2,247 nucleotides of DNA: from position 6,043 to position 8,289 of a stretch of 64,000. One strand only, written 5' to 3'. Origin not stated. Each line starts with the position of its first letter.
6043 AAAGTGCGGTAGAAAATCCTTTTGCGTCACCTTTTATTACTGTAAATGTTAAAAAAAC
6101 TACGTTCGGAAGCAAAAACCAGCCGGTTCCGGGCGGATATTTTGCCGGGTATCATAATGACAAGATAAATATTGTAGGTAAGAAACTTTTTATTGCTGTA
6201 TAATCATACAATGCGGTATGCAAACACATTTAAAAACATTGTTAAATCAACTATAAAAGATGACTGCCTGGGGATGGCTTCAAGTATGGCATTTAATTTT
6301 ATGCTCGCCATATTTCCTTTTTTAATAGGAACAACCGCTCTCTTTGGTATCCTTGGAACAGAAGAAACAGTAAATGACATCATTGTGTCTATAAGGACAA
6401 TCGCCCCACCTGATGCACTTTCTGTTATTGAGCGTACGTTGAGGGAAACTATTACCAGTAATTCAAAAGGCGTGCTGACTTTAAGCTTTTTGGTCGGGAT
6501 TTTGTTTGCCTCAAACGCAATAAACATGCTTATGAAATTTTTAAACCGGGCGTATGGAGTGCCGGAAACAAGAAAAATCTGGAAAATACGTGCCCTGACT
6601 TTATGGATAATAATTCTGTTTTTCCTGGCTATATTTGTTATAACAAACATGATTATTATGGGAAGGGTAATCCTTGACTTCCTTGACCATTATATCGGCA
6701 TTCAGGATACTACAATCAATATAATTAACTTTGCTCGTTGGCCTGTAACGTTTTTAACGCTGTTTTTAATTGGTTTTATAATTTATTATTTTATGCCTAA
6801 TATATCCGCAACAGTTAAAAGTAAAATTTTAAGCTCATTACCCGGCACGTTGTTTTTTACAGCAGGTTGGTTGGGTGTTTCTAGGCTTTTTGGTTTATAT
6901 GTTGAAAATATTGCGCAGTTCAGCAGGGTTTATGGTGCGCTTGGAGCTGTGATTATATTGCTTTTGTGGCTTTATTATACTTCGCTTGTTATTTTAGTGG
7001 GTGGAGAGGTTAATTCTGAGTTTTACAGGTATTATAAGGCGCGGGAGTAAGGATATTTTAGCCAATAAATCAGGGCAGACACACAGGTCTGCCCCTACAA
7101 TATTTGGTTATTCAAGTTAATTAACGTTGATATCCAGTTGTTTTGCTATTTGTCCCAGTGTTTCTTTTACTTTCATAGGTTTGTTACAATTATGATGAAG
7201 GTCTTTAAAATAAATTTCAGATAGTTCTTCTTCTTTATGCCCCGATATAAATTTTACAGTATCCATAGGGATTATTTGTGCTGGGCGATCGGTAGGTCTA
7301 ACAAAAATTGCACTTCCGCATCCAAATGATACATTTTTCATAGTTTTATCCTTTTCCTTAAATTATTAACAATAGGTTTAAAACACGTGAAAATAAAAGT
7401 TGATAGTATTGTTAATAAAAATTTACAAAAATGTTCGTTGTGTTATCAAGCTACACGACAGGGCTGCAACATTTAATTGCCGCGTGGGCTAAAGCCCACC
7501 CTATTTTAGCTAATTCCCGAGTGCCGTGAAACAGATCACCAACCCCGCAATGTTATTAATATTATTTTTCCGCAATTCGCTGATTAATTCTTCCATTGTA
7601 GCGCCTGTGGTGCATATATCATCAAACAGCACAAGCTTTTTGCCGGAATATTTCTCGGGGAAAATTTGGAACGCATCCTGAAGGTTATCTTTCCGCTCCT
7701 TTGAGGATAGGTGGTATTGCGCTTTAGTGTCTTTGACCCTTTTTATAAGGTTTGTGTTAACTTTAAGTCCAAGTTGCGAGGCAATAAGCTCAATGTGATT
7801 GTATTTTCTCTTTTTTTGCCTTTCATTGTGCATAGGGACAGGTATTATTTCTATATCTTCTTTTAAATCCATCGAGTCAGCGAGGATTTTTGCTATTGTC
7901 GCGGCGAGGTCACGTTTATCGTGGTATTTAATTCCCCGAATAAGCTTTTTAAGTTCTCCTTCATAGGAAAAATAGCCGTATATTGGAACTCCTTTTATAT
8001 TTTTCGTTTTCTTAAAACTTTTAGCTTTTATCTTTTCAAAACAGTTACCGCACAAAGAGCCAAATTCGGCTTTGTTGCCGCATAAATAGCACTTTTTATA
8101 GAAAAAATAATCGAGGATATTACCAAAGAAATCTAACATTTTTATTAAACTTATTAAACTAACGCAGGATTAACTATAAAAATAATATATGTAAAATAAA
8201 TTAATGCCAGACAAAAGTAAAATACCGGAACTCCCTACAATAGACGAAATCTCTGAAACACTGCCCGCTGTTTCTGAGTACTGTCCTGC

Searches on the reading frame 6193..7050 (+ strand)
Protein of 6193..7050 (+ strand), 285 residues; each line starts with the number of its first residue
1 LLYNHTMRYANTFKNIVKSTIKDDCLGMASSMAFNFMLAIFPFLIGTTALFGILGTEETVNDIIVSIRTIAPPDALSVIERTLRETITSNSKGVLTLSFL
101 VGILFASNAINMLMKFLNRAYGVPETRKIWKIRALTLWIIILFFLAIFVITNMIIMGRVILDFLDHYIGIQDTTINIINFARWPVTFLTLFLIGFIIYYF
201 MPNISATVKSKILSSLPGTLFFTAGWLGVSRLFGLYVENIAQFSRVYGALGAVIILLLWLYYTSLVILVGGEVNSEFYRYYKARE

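Call 30: search_protein_families(library=pfam, proteins=[window:6193-7050:+], max_evalue=0.001)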
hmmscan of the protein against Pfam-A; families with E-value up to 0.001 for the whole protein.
window:6193-7050:+ (285 aa): 1 family
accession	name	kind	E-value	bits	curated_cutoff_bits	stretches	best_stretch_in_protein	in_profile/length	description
PF03631.20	Virul_fac_BrkB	-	1e-56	192.9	33.7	1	22-278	2-256/259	Virulence factor BrkB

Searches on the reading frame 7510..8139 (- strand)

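Call 30: search_protein_families(library=pfam, proteins=[window:7510-8139:-], max_evalue=0.001)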
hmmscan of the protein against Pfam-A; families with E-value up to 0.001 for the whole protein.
window:7510-8139:- (209 aa): 4 families
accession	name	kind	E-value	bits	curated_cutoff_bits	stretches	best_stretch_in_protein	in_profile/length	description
PF00156.33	Pribosyltran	-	3.1e-06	27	26.3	1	129-198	45-119/158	Phosphoribosyl transferase domain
PF24390.1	PRTase-CE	-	2.3e-05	24.9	27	1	65-205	21-146/253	PRTase-CE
PF18912.6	DZR_2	-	0.00052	20.2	27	1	8-38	1-32/56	Double zinc ribbon domain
PF14681.12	UPRTase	-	0.00089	19.2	27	0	135-197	88-153/206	Uracil phosphoribosyltransferase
